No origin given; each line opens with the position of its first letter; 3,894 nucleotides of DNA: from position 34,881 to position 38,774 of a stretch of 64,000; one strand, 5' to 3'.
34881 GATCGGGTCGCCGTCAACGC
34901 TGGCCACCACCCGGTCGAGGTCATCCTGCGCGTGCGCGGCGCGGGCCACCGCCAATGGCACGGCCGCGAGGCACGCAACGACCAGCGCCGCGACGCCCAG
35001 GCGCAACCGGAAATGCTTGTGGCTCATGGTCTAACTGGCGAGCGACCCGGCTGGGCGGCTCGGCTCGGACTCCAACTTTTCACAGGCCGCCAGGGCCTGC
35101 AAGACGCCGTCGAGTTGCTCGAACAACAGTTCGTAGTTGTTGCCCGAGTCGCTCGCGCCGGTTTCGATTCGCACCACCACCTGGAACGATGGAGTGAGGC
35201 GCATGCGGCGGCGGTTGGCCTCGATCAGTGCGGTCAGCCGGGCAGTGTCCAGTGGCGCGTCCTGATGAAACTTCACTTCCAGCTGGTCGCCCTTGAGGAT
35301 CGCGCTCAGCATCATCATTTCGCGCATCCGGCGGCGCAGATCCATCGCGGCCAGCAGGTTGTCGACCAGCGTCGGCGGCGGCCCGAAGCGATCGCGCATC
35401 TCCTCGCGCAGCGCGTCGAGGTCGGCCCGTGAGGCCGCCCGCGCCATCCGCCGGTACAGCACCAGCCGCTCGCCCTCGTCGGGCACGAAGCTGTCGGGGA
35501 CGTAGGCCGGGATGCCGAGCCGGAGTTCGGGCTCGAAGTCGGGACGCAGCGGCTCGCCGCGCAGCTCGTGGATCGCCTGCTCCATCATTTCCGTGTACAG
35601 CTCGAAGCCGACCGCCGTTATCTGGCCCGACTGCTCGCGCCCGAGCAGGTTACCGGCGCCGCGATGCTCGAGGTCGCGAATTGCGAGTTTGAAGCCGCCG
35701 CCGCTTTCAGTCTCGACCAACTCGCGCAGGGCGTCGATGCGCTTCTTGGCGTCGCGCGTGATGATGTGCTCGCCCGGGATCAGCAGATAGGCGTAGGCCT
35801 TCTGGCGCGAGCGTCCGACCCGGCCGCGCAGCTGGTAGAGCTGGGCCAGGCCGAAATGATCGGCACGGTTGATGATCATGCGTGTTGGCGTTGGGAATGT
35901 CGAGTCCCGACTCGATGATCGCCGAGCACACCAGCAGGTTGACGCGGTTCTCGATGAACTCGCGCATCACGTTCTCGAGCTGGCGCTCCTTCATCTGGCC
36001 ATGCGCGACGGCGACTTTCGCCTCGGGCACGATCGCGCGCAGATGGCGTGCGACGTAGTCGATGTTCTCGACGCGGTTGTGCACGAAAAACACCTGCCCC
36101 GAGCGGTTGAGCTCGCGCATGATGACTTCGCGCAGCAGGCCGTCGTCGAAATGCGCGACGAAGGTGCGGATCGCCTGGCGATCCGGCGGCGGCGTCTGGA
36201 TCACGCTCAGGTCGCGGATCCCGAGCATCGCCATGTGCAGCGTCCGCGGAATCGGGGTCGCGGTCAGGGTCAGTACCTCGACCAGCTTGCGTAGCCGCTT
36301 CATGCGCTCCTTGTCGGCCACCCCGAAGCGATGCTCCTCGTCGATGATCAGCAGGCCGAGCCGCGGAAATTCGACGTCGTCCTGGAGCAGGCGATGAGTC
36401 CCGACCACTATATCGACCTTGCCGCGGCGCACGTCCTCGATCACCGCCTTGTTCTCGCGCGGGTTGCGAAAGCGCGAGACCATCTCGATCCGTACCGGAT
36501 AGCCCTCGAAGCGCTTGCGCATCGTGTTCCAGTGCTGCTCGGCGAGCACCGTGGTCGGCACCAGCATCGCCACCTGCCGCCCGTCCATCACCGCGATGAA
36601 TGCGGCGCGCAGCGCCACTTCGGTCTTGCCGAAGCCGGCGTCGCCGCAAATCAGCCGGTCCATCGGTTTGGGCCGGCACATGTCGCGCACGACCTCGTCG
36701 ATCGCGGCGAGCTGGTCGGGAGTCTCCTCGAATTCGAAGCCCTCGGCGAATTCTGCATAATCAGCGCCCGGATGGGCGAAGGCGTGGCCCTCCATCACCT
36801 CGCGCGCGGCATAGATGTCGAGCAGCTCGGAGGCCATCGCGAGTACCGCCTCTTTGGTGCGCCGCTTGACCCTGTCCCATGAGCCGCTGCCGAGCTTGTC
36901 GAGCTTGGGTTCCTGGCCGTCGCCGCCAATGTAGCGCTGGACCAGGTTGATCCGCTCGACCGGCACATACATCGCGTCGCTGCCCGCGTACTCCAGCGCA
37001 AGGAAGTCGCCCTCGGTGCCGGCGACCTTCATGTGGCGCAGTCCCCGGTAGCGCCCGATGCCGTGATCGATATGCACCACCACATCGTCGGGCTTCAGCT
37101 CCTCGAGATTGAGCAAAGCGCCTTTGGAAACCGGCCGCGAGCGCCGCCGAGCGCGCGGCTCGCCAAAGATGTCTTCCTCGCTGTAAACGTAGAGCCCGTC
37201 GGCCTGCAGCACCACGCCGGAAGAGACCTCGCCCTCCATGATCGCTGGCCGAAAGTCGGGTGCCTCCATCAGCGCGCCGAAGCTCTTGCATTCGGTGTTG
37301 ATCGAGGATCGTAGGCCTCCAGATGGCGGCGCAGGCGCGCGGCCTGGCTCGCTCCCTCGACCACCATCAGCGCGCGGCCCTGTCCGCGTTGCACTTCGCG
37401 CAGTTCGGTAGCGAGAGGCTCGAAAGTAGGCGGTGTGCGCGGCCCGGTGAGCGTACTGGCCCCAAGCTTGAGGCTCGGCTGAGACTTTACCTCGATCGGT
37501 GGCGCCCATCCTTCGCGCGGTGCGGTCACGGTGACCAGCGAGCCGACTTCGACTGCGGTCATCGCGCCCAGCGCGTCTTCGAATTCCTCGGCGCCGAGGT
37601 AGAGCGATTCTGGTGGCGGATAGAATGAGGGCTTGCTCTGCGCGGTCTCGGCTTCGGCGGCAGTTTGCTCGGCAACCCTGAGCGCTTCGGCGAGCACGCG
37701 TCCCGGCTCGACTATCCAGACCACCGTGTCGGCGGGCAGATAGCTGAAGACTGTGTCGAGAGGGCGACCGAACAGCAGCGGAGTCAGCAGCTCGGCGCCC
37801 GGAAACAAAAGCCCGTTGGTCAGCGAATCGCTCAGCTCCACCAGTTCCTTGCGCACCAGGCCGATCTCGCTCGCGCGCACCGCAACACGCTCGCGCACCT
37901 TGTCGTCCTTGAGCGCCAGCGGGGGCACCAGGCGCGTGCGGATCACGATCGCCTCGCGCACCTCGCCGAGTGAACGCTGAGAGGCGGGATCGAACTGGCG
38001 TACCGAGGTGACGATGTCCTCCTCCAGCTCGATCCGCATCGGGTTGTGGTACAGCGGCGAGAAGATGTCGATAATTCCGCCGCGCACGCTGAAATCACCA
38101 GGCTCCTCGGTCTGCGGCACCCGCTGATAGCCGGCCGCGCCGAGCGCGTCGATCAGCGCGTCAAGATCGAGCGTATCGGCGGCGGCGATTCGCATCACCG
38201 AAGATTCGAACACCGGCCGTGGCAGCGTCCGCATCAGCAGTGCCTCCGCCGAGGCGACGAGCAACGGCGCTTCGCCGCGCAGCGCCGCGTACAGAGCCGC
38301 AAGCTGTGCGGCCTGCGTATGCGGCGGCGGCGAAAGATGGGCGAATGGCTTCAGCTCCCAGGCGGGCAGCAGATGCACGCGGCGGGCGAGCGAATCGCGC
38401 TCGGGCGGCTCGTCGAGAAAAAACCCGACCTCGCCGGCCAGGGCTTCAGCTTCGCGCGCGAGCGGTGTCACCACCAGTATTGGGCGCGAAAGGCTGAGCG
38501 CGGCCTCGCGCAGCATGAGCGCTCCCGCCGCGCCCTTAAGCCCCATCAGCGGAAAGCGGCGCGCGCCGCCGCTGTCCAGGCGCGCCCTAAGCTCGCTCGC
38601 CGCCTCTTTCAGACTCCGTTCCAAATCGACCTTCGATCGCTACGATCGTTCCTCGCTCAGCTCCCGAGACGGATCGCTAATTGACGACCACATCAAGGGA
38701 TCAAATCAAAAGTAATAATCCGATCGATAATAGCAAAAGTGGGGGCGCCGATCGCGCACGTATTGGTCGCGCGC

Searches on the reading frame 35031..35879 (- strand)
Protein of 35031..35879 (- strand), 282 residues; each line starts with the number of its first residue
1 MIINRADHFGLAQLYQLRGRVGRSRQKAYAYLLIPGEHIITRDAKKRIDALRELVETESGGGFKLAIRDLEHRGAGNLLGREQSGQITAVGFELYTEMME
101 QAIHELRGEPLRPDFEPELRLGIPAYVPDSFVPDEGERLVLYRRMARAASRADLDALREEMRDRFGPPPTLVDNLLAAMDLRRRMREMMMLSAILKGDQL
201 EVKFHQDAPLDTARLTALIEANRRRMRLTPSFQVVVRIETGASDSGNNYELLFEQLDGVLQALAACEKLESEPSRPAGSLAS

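Call 81: search_protein_families(library=pfam, proteins=[window:35031-35879:-], max_evalue=0.0001)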
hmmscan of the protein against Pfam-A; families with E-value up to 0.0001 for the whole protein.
window:35031-35879:- (282 aa): 1 family
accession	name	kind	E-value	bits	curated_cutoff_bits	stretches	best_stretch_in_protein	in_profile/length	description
PF03461.20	TRCF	-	1.3e-23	83.6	25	1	121-213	1-93/95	TRCF domain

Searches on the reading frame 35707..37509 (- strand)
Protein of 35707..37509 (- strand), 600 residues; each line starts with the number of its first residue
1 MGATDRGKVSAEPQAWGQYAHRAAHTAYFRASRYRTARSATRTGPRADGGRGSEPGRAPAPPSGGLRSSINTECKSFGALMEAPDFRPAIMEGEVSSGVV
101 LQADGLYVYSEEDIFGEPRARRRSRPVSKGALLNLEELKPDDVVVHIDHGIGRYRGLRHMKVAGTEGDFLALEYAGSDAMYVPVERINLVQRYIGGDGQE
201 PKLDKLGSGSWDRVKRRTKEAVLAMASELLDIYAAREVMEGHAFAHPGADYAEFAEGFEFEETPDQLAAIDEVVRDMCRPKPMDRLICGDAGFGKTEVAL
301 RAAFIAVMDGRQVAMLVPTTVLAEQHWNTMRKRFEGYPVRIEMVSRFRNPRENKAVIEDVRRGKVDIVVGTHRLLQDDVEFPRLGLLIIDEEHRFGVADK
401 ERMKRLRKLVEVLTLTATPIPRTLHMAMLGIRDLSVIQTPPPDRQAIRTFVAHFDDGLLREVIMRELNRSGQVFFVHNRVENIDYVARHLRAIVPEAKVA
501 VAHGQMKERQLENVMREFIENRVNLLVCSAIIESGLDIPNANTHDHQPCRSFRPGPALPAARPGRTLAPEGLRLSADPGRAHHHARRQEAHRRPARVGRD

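Call 81: search_protein_families(library=pfam, proteins=[window:35707-37509:-], max_evalue=0.0001)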
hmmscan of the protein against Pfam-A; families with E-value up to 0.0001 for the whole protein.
window:35707-37509:- (600 aa): 5 families
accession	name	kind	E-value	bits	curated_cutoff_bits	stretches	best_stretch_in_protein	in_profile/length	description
PF00270.35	DEAD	-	2.2e-24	86.5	26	1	263-425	1-165/167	DEAD/DEAH box helicase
PF02559.22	CarD_TRCF_RID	-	4.2e-19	68.8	23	1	138-194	1-57/57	CarD-like/TRCF RID domain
PF00271.37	Helicase_C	-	3e-15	56.8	23.5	1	461-543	8-86/110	Helicase conserved C-terminal domain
PF04851.21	ResIII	-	3.3e-10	40.6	22.5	1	261-419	3-162/164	Type III restriction enzyme, res subunit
PF00176.29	SNF2-rel_dom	-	2.2e-05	24.1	24.9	1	286-425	21-169/290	SNF2-related domain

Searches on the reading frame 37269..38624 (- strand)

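Call 81: search_protein_families(library=pfam, proteins=[window:37269-38624:-], max_evalue=0.0001)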
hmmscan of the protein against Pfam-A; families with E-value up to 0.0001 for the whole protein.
window:37269-38624:- (451 aa): 2 families
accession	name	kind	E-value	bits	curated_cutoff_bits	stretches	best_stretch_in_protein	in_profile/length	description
PF17757.6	UvrB_inter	-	2.1e-18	66.6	22.9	1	146-227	3-85/91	UvrB interaction domain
PF14814.11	UB2H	-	9.4e-05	22.8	27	0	151-196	6-51/85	Bifunctional transglycosylase second domain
